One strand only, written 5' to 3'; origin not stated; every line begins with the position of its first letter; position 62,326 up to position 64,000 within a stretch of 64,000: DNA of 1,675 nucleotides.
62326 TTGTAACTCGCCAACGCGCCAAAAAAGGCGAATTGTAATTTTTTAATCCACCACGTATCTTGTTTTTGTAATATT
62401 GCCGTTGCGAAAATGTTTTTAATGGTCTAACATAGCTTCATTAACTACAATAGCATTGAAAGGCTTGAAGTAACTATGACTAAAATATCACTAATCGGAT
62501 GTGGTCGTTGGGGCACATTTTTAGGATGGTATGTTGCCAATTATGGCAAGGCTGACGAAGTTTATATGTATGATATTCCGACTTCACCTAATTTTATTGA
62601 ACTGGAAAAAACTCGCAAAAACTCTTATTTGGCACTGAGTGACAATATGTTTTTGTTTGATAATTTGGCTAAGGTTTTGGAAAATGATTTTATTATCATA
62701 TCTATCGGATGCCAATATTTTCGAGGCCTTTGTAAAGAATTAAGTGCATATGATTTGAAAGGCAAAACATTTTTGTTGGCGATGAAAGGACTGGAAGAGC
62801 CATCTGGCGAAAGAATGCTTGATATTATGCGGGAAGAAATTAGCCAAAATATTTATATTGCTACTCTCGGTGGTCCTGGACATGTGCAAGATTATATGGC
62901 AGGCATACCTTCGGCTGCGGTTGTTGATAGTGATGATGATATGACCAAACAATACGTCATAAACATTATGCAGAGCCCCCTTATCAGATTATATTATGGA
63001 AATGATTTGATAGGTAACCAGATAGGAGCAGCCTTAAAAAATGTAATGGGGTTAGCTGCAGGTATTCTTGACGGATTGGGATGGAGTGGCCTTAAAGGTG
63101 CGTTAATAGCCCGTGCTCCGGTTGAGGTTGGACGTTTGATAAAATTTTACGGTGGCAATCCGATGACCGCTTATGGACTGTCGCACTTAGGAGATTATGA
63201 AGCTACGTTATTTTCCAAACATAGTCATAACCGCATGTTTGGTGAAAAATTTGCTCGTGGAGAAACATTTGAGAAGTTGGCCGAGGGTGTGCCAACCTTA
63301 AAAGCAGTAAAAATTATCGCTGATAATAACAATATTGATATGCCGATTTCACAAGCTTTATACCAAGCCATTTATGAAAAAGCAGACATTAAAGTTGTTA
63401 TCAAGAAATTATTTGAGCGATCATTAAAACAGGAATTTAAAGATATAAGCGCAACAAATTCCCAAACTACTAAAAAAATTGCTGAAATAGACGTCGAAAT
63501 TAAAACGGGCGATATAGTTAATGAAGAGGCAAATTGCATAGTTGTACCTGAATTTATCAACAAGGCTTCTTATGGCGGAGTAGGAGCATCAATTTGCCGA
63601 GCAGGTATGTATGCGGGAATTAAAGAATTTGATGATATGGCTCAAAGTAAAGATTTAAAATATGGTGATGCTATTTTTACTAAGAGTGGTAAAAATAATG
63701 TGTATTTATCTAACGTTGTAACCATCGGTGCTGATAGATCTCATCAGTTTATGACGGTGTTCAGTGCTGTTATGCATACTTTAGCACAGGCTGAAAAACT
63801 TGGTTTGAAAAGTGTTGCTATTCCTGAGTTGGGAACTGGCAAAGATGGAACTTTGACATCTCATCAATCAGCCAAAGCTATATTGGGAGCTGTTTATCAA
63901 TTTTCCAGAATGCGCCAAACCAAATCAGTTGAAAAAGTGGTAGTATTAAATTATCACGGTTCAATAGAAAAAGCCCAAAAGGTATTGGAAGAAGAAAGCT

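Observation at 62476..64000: GpsA with an in-frame C-terminal macro-like domain extension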

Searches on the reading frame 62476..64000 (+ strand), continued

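Call 38: predict_structure(protein=P0001)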
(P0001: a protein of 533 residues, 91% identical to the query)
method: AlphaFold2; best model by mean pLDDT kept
length: 533 residues; sequences in the alignment: 1
mean_pLDDT: 39.2   pTM: 0.28
mean pLDDT of the five models: 39.2, 31.6, 30.2, 30.0, 28.0
residues with pLDDT >= 90: 0; 70-90: 0; 50-70: 86; < 50: 447
segments of 3 or more residues with pLDDT < 50: 1-5, 9-24, 28-68, 96-98, 102-109, 125-425, 450-464, 491-533
pLDDT, mean of each block of 10 residues (from residue 1): 47 43 44 36 26 33 47 51 58 52 45 54 49 38 37 37 33 32 37 37 37 35 35 33 28 32 30 26 31 37 45 38 40 32 30 27 30 35 42 31 29 41 49 56 50 39 49 54 49 40 36 36 42 33
secondary structure, 60 per line:
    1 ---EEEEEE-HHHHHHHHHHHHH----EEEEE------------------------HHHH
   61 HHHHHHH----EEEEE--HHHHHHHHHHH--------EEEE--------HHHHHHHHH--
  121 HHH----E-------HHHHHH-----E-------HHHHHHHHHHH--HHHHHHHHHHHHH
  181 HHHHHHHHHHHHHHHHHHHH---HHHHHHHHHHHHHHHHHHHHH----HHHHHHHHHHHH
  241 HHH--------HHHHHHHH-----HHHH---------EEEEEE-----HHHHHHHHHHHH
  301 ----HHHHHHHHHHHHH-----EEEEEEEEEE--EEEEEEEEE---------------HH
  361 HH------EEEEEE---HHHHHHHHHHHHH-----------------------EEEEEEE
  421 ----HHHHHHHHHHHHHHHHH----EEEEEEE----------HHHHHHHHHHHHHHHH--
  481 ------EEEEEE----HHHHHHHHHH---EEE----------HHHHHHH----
elements in order: E4-9 H11-23 E28-32 H57-67 E72-76 H79-89 E98-101 H110-118 H136-141 H155-165 H168-200 H204-224 H229-243 H252-259 H265-268 E278-283 H289-300 H305-317 E323-332 E335-343 H359-362 E369-374 H378-390 E414-420 H425-441 E446-452 H463-478 E487-492 H497-506 E510-512 H523-529

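Call 39: list_cluster_members(proteins=[P0001])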
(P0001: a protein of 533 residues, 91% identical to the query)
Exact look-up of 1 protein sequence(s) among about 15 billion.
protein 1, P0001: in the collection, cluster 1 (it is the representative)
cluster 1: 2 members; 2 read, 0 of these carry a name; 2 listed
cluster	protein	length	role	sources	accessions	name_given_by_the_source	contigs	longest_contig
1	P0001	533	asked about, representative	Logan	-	-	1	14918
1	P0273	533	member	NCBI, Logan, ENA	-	-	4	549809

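Call 41: find_encoding_contigs(protein=P0273, flank=10000, max_places=4)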
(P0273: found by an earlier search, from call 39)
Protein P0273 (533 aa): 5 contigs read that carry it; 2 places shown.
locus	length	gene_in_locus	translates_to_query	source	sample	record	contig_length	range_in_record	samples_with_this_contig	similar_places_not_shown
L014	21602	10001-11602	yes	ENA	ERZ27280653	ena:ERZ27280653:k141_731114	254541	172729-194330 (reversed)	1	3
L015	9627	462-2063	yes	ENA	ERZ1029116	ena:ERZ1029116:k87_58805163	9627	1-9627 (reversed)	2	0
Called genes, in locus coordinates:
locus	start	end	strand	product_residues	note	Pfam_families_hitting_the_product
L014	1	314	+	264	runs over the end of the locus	PF25084:LbH_EIF2B (faint), PF25087:GMPPB_C (weak), PF00132:Hexapep, PF13720:Acetyltransf_11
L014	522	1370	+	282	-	PF17930:LpxI_N, PF06230:LpxI_C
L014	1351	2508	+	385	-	PF02684:LpxB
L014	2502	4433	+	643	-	PF13567:DUF4131, PF03772:Competence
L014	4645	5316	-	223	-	PF00246:Peptidase_M14, PF24827:AstE_AspA_cat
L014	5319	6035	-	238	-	PF13508:Acetyltransf_7 (faint), PF00583:Acetyltransf_1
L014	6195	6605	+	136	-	PF02657:SufE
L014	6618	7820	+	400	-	PF08442:ATP-grasp_2, PF13549:ATP-grasp_5, PF24948:Citrate_synth_N (weak), PF00549:Ligase_CoA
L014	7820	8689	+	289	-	PF02629:CoA_binding, PF13607:Succ_CoA_lig, PF00549:Ligase_CoA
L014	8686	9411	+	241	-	PF18912:DZR_2, PF00156:Pribosyltran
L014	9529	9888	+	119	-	-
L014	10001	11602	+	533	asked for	PF01210:NAD_Gly3P_dh_N, PF07479:NAD_Gly3P_dh_C, PF20618:GPD_NAD_C_bact, PF01661:Macro (weak)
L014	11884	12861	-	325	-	-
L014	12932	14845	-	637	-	PF00012:HSP70, PF06723:MreB_Mbl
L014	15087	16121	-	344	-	PF00154:RecA_N, PF08423:Rad51, PF06745:ATPase, PF01637:ATPase_2 (weak), PF27531:MT3502_N (weak), PF21096:RecA_C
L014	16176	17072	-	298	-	PF03631:Virul_fac_BrkB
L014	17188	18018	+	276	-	PF00106:adh_short, PF13561:adh_short_C2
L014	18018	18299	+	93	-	PF02686:GatC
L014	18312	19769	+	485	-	PF01425:Amidase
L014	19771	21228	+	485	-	PF02934:GatB_N, PF02637:GatB_Yqey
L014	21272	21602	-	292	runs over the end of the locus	PF04015:DUF362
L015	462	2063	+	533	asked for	PF01210:NAD_Gly3P_dh_N, PF07479:NAD_Gly3P_dh_C, PF20618:GPD_NAD_C_bact, PF01661:Macro (weak)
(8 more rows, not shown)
